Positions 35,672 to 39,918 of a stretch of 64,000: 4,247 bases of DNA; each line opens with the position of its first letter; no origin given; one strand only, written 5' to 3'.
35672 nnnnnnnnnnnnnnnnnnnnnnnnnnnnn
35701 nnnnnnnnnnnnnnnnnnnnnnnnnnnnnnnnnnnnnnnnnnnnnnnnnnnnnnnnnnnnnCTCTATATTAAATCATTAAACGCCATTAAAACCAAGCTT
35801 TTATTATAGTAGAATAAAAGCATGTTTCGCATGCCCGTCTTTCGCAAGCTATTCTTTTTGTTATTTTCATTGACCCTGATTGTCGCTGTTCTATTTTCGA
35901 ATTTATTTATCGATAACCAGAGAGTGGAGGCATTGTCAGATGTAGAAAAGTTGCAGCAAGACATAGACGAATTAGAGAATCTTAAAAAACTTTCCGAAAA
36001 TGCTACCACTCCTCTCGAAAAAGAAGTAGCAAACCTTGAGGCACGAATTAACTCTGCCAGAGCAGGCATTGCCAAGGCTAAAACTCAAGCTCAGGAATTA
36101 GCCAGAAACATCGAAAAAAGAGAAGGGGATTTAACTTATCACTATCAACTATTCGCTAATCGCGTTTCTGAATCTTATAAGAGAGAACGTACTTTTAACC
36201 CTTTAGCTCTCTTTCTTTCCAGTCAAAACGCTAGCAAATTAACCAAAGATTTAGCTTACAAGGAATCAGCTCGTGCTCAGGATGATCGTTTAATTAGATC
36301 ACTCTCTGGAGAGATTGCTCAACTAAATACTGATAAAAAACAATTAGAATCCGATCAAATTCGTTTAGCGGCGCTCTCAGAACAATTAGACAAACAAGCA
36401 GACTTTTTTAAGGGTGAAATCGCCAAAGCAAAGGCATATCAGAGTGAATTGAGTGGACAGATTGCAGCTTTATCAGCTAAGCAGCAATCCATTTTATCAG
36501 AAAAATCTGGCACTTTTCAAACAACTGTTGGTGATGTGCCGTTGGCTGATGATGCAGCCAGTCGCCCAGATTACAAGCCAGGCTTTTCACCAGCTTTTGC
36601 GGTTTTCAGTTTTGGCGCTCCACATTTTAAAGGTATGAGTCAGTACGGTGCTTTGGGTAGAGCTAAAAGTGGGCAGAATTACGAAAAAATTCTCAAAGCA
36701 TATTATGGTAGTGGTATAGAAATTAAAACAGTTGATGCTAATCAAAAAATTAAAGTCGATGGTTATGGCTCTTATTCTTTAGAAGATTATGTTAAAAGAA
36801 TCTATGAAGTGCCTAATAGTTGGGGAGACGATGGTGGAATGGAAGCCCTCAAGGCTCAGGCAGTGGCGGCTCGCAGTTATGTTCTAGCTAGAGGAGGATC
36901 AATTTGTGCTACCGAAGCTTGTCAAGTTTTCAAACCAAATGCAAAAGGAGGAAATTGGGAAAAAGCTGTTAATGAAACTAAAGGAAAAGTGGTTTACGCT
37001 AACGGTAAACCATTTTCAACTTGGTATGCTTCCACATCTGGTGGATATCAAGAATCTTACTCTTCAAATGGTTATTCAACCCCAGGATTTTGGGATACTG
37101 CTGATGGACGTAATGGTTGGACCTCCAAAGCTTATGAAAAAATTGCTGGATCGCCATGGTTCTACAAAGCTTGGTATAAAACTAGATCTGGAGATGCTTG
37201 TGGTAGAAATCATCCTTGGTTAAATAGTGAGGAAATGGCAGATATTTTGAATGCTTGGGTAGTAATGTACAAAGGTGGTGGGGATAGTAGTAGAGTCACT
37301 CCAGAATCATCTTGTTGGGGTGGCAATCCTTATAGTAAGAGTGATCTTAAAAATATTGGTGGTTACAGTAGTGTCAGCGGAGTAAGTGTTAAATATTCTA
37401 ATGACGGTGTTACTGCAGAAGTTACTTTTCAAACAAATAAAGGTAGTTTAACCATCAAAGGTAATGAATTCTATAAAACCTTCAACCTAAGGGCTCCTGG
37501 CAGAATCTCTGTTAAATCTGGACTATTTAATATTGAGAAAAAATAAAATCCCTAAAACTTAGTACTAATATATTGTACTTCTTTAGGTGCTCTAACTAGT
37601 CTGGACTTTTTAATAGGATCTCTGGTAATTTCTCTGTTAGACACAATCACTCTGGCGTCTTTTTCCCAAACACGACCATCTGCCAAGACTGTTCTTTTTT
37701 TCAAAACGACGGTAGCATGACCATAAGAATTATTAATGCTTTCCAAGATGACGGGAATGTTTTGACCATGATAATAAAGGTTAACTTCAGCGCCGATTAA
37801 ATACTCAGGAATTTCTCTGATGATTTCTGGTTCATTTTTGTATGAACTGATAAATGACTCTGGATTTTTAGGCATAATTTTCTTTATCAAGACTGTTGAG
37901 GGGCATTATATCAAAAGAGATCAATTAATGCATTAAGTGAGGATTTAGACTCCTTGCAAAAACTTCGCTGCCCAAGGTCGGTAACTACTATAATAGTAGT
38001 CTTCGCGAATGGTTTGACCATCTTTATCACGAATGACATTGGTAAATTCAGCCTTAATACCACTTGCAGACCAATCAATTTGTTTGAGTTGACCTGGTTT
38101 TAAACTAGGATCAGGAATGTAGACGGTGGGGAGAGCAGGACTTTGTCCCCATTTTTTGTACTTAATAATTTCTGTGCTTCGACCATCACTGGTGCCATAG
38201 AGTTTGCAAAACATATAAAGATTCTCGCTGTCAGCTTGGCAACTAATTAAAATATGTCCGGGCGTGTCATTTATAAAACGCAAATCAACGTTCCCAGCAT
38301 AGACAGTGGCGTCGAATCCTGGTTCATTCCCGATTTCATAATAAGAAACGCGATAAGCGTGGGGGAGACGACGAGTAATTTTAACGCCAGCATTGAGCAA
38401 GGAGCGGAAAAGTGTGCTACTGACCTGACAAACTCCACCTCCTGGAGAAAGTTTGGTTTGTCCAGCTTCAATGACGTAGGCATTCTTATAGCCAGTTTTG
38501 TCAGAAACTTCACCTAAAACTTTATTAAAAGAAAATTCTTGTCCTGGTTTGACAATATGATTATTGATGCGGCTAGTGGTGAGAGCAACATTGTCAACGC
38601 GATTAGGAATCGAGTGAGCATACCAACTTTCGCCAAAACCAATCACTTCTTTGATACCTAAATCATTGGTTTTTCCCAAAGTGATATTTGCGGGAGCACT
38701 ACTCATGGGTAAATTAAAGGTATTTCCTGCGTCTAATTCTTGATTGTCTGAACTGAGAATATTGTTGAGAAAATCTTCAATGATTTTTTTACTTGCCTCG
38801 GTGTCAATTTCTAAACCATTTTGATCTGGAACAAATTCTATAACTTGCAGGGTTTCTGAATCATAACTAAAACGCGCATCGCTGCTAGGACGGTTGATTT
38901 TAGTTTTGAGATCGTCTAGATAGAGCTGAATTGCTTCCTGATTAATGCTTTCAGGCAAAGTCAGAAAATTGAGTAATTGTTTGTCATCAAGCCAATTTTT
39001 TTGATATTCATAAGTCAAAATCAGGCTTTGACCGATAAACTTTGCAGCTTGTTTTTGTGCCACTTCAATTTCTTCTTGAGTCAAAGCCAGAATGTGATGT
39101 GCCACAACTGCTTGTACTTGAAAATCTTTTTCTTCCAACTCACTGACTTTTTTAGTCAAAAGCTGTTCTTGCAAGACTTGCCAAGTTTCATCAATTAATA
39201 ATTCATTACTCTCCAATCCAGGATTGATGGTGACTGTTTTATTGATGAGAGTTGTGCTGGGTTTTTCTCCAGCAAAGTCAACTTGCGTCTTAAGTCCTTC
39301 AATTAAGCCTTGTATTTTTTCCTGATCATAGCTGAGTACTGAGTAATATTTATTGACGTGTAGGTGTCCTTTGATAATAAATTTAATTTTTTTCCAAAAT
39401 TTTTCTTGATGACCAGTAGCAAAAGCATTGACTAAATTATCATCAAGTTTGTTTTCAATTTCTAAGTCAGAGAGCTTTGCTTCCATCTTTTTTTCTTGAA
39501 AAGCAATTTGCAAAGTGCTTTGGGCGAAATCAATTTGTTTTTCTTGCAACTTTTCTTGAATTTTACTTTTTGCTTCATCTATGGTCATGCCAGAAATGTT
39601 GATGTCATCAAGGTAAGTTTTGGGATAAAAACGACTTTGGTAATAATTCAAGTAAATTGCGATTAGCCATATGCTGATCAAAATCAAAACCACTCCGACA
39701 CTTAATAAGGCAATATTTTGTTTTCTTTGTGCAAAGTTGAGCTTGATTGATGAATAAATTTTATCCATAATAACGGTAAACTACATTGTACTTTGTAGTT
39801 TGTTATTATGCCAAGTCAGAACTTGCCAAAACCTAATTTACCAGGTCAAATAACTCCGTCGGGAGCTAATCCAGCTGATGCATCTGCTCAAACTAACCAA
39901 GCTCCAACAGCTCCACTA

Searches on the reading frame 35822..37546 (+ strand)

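Call 38: search_protein_families(library=pfam, proteins=[window:35822-37546:+], max_evalue=0.01)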
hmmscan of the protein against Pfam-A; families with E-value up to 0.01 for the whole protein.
window:35822-37546:+ (574 aa): 2 families
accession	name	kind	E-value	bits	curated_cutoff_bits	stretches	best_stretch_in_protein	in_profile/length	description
PF08486.15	SpoIID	-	5.2e-14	53.1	23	1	318-391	11-95/97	Stage II sporulation protein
PF24481.2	CT398_CC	-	0.0099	16.2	27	0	60-104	15-59/180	CT398-like coiled coil hairpin domain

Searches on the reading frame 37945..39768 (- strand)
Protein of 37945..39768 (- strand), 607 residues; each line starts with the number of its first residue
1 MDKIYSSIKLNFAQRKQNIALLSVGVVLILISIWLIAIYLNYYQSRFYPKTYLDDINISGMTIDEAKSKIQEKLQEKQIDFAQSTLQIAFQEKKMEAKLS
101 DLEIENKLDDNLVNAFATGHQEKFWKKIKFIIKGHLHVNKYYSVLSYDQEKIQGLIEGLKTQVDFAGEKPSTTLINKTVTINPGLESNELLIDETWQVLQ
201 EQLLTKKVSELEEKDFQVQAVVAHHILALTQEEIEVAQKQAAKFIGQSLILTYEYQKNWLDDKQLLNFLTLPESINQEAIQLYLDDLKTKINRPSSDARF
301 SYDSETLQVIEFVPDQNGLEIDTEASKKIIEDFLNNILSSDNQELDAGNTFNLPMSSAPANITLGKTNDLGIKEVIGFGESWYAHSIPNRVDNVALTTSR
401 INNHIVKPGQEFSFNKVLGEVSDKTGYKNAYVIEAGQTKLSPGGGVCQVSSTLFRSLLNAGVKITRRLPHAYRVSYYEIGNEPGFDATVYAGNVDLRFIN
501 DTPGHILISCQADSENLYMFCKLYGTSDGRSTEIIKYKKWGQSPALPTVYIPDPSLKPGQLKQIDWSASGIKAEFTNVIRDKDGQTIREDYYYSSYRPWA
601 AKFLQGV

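Call 85: search_protein_families(library=pfam, proteins=[window:37945-39768:-], max_evalue=0.0001)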
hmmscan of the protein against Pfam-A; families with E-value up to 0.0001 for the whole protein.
window:37945-39768:- (607 aa): 2 families
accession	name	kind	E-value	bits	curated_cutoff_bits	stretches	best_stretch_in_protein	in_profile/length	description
PF04294.18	VanW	-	2.3e-40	137.6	27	1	389-519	1-127/130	VanW like protein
PF12229.13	PG_binding_4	-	1.1e-14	55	22.1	2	268-334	45-108/117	Putative peptidoglycan binding domain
